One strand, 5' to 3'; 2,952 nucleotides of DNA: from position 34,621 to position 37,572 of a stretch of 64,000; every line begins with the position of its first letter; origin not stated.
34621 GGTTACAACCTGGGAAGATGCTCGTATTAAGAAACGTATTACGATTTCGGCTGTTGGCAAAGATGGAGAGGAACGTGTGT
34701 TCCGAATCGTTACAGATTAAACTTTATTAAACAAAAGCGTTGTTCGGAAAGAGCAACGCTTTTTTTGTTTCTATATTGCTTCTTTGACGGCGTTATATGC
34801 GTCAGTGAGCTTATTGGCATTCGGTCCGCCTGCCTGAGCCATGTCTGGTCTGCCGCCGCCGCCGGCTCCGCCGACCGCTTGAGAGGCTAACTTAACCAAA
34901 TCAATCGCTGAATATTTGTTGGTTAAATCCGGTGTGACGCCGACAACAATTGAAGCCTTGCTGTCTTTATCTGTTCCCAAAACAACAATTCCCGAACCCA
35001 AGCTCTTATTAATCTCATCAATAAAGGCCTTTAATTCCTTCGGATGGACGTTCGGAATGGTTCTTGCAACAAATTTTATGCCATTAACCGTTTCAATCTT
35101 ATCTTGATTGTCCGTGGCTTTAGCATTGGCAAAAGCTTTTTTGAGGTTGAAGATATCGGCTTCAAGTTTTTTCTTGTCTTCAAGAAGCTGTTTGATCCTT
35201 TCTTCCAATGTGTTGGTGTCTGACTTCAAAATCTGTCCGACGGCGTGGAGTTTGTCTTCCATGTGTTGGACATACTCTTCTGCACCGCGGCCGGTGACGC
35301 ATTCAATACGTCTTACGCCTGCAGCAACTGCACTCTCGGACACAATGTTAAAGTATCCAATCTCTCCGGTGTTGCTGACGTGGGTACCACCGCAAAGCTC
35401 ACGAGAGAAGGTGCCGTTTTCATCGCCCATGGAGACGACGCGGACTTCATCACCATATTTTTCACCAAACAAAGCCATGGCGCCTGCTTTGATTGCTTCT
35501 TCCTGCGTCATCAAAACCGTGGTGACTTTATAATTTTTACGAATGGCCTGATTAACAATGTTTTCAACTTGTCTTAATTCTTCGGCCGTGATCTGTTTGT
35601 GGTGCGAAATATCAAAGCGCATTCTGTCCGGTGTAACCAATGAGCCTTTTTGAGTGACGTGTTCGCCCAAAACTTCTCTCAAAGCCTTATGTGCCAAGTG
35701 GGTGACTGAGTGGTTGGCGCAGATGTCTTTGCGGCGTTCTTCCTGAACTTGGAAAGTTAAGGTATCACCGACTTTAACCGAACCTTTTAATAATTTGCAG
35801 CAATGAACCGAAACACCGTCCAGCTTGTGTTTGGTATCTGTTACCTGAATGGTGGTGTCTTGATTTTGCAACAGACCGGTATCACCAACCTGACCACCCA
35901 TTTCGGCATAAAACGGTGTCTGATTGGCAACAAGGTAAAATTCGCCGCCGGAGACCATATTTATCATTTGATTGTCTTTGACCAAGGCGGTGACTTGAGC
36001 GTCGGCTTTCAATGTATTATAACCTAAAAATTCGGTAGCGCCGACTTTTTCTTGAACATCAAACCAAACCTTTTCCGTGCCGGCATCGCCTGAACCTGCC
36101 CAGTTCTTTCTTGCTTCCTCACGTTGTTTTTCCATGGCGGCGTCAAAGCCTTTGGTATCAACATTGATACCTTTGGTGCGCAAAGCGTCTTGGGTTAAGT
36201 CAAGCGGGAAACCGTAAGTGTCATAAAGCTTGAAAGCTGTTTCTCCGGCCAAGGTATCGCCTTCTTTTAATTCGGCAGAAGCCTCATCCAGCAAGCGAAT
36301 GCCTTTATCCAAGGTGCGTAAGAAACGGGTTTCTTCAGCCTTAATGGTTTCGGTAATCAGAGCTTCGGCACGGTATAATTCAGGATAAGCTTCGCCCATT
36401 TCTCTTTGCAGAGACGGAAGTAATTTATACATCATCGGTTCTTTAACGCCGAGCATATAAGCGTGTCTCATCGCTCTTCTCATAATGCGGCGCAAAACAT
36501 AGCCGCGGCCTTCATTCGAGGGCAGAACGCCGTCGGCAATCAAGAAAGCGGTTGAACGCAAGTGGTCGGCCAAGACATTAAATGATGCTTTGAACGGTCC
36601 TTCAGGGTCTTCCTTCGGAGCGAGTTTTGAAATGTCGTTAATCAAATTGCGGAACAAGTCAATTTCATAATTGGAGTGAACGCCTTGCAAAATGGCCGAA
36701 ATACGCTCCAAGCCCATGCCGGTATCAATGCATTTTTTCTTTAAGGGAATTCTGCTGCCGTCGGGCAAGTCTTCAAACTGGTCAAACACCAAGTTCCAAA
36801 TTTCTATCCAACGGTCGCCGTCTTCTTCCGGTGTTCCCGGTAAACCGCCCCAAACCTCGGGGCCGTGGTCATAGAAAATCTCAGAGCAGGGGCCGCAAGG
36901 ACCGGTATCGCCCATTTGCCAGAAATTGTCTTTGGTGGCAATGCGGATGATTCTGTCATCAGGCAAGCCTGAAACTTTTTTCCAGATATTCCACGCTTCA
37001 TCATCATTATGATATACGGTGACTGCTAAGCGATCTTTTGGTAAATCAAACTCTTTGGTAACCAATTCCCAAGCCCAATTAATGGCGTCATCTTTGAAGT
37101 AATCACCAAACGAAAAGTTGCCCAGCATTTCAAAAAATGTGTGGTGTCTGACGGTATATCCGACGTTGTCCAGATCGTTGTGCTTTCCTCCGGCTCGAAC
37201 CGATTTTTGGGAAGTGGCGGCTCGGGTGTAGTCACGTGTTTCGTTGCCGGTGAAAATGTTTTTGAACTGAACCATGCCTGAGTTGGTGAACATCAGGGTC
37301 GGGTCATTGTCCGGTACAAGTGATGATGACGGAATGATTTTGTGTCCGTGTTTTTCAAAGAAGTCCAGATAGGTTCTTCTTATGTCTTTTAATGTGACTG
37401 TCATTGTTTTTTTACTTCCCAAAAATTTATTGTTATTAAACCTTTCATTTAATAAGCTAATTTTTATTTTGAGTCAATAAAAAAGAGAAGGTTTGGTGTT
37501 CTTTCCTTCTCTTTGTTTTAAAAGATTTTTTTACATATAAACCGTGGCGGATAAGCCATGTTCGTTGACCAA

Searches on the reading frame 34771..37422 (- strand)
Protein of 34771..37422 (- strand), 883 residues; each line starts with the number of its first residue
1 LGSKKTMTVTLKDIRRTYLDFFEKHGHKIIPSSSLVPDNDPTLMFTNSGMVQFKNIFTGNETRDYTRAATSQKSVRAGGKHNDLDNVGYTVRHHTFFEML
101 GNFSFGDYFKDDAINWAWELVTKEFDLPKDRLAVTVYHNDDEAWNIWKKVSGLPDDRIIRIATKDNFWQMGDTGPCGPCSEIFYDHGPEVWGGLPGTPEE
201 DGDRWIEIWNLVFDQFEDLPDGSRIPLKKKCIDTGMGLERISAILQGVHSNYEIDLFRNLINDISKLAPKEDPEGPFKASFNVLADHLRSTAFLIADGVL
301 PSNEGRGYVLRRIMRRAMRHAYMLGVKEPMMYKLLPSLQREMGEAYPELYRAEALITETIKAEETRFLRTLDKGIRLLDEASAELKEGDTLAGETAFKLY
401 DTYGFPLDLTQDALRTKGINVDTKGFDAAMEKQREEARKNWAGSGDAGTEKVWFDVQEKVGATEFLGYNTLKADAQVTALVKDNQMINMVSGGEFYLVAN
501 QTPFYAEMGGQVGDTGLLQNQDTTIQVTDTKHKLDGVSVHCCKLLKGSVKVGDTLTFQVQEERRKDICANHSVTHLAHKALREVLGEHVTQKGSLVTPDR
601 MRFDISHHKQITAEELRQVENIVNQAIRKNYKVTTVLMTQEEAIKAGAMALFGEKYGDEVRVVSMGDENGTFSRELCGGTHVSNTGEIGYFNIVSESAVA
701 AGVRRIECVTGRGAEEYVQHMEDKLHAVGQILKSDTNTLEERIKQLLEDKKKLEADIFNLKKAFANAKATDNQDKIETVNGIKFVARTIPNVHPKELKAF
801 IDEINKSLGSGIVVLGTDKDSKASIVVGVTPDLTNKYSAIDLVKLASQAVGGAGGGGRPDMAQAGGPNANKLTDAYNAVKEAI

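Call 84: search_protein_families(library=pfam, proteins=[window:34771-37422:-], max_evalue=0.0001)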
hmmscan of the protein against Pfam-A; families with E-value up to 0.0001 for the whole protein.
window:34771-37422:- (883 aa): 3 families
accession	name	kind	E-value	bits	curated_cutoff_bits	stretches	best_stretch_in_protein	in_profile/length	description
PF01411.24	tRNA-synt_2c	-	9.6e-220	731.2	30.3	1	13-563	1-552/552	tRNA synthetases class II (A)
PF07973.19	tRNA_SAD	-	6.5e-19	68.1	24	1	660-707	1-44/44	Threonyl and Alanyl tRNA synthetase second additional domain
PF02272.25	DHHA1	-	6.9e-17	62.2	25.9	1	782-883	2-100/102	DHHA1 domain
